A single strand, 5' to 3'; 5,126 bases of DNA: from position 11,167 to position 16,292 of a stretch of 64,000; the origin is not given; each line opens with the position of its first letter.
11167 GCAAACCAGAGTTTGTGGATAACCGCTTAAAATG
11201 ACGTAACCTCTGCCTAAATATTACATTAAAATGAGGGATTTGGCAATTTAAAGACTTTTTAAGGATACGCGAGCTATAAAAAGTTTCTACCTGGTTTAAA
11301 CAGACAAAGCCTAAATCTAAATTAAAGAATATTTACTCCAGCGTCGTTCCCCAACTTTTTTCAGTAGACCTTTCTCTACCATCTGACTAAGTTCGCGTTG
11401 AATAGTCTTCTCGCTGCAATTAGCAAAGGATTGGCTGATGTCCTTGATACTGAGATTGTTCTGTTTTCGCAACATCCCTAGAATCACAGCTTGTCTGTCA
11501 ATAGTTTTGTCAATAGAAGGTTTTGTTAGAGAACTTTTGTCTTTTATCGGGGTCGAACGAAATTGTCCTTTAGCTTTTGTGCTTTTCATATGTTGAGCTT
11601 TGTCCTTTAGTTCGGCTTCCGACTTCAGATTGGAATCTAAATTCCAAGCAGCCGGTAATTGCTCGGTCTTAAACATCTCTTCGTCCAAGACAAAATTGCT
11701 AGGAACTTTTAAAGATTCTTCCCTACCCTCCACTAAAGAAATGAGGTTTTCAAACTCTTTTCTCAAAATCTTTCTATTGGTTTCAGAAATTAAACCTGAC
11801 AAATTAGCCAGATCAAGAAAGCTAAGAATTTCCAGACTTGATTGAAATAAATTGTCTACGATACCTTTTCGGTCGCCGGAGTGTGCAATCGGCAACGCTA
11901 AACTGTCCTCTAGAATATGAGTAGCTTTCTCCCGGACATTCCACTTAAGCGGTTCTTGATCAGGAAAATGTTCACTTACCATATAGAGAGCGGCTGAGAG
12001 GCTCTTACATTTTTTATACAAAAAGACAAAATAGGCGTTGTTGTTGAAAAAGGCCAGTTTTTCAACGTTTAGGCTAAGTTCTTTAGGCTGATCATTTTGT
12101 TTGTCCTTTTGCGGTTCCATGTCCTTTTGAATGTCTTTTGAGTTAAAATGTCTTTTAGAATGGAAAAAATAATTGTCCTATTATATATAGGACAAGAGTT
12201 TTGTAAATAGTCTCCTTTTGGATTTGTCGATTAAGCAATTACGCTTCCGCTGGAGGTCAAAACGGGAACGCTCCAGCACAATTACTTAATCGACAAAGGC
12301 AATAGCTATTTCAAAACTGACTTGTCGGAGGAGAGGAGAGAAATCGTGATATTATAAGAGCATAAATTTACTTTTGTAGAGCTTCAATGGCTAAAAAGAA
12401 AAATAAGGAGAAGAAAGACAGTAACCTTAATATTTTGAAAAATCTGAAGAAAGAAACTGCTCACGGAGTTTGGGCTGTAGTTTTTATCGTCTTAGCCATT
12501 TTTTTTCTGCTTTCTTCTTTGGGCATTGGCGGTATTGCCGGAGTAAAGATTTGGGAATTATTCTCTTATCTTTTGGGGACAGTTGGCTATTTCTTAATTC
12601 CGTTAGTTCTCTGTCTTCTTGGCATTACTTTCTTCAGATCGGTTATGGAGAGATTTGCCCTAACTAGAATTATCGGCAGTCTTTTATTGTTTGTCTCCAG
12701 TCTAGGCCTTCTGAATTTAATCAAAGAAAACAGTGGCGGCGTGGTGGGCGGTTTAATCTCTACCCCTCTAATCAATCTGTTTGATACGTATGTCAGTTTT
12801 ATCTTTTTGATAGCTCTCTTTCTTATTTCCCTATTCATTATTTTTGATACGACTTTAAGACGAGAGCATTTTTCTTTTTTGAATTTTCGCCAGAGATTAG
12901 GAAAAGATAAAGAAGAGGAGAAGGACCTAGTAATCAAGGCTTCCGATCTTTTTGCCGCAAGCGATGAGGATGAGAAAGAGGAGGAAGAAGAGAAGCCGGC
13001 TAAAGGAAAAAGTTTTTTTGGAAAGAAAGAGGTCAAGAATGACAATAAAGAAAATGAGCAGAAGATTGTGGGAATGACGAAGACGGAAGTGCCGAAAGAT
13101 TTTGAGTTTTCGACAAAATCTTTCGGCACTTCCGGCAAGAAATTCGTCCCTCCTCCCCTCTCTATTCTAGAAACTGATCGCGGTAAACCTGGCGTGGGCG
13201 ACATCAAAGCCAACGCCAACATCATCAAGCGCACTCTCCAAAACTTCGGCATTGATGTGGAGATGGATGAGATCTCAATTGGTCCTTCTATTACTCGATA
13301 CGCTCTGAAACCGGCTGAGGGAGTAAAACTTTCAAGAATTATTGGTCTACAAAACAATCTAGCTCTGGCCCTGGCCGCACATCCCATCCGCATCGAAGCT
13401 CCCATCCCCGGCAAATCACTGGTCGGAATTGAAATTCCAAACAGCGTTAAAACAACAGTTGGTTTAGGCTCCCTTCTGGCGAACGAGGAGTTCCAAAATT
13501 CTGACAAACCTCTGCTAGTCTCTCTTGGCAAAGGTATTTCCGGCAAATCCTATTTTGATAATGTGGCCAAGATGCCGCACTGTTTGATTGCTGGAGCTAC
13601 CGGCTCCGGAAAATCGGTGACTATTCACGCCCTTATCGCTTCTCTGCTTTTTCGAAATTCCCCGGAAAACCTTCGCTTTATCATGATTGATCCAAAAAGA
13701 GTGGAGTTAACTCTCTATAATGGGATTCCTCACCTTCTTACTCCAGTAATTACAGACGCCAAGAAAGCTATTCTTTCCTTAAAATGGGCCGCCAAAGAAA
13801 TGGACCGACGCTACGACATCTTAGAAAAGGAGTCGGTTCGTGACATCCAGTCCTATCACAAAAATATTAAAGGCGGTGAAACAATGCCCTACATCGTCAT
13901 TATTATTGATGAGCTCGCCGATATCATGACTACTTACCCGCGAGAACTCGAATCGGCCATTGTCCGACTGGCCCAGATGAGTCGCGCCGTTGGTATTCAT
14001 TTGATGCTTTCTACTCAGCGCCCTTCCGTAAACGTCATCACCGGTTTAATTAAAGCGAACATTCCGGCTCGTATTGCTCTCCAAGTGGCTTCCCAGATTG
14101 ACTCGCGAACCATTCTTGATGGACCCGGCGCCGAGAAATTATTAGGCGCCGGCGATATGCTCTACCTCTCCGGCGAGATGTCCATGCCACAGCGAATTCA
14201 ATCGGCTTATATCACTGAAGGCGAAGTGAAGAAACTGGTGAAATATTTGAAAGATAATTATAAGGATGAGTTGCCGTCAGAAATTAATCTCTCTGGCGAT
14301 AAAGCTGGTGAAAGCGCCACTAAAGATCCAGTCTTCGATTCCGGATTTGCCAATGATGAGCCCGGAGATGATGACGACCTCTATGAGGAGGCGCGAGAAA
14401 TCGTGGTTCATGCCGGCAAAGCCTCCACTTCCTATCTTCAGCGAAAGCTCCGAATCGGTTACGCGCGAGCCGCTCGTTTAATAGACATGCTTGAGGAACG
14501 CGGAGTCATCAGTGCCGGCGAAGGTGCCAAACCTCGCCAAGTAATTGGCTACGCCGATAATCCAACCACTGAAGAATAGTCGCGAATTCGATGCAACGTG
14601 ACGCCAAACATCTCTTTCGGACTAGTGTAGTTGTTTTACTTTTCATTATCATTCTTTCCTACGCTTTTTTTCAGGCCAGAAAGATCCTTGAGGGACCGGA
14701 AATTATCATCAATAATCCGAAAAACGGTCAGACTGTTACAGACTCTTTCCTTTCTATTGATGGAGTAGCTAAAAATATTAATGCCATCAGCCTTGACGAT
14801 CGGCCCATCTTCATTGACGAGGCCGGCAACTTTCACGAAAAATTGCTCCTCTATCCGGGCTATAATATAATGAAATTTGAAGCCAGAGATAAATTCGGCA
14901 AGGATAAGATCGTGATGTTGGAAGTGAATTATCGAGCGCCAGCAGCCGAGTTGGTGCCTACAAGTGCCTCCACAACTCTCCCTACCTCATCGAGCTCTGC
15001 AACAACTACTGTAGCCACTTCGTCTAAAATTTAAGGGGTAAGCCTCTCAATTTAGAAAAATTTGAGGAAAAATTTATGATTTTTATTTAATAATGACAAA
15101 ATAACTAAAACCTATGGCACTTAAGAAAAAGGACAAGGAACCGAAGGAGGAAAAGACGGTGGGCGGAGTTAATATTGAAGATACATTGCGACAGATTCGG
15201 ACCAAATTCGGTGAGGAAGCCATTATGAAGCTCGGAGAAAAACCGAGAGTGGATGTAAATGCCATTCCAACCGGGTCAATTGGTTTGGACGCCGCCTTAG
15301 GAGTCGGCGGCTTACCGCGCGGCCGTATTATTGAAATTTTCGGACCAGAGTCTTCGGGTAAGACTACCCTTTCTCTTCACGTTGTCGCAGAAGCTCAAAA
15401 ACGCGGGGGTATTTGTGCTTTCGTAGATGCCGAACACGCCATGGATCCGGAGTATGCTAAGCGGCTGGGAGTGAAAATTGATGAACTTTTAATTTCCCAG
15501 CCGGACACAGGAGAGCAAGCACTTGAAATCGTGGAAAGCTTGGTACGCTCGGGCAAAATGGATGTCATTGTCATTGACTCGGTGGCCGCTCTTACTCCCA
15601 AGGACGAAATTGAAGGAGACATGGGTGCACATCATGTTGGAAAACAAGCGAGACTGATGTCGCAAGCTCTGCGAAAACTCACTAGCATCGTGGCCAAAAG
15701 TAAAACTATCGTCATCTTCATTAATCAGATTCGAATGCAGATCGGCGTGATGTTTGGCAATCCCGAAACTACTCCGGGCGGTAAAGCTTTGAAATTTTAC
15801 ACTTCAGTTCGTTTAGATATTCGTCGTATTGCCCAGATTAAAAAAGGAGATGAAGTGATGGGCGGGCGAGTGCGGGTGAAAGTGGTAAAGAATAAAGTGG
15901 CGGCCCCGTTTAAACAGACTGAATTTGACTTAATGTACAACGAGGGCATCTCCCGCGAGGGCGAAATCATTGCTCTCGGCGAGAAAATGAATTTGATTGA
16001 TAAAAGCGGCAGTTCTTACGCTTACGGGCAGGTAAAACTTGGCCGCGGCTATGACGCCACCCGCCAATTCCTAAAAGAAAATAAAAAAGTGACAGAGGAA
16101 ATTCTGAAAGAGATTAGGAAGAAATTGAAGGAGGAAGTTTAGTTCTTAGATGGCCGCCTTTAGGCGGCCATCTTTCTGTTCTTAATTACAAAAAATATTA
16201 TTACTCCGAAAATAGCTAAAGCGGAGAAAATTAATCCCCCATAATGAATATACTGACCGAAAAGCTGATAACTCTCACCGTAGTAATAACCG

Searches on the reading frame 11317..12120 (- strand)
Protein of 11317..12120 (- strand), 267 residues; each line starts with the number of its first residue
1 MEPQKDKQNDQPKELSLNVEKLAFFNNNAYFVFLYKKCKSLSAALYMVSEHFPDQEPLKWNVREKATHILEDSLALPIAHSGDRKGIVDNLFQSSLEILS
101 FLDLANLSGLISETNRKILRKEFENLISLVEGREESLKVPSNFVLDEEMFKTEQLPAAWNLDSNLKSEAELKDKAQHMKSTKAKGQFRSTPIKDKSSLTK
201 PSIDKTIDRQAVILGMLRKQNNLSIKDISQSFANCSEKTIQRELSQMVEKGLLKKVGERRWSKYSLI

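Call 3: search_protein_families(library=pfam, proteins=[window:11317-12120:-], max_evalue=0.1)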
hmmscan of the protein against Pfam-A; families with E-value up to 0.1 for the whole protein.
window:11317-12120:- (267 aa): 10 families
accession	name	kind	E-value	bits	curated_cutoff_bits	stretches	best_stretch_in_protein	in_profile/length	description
PF08220.18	HTH_DeoR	-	2.9e-06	27.4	21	1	209-256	1-47/57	DeoR-like helix-turn-helix domain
PF08279.18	HTH_11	-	0.0046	17.2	25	1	209-251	1-43/55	HTH domain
PF25213.1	HVO_A0261_N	-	0.0064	16.8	35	1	209-258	12-59/86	HVO_A0261 N-terminal domain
PF03965.22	Penicillinase_R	-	0.0072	17.1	22.6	1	209-264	4-62/115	Penicillinase repressor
PF09012.17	FeoC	-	0.022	15.3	21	1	217-257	9-48/69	FeoC like transcriptional regulator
PF08280.17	HTH_Mga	-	0.041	14.3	23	1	205-248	2-44/59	M protein trans-acting positive regulator (MGA) HTH domain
PF13545.12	HTH_Crp_2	-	0.042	14.3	27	0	231-257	30-56/70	Crp-like helix-turn-helix domain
PF13384.12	HTH_23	-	0.049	13.9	24.6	1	206-252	3-46/50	Homeodomain-like domain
PF01047.28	MarR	-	0.058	13.7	24.6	0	210-255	5-49/59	MarR family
PF22979.2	HTH_69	-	0.062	13.7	27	0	221-261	25-65/69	Winged helix-turn-helix domain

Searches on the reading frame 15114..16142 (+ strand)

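Call 77: search_protein_families(library=pfam, proteins=[window:15114-16142:+], max_evalue=0.00001)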
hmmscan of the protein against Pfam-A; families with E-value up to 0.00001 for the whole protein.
window:15114-16142:+ (342 aa): 5 families
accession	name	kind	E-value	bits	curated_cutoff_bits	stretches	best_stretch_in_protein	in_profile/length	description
PF00154.27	RecA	-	2.2e-137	457.1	27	1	21-280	3-262/262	recA bacterial DNA recombination protein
PF21096.2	RecA_C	-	3.5e-16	59.5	27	1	283-339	1-57/57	RecA C-terminal domain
PF08423.17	Rad51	-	9.5e-11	41.9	22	1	45-238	2-211/244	Rad51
PF06745.19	ATPase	-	1.9e-09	37.7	26.6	1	51-128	1-80/231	KaiC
PF01637.24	ATPase_2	-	4.3e-06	27.1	33.2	0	71-207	21-120/225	ATPase domain predominantly from Archaea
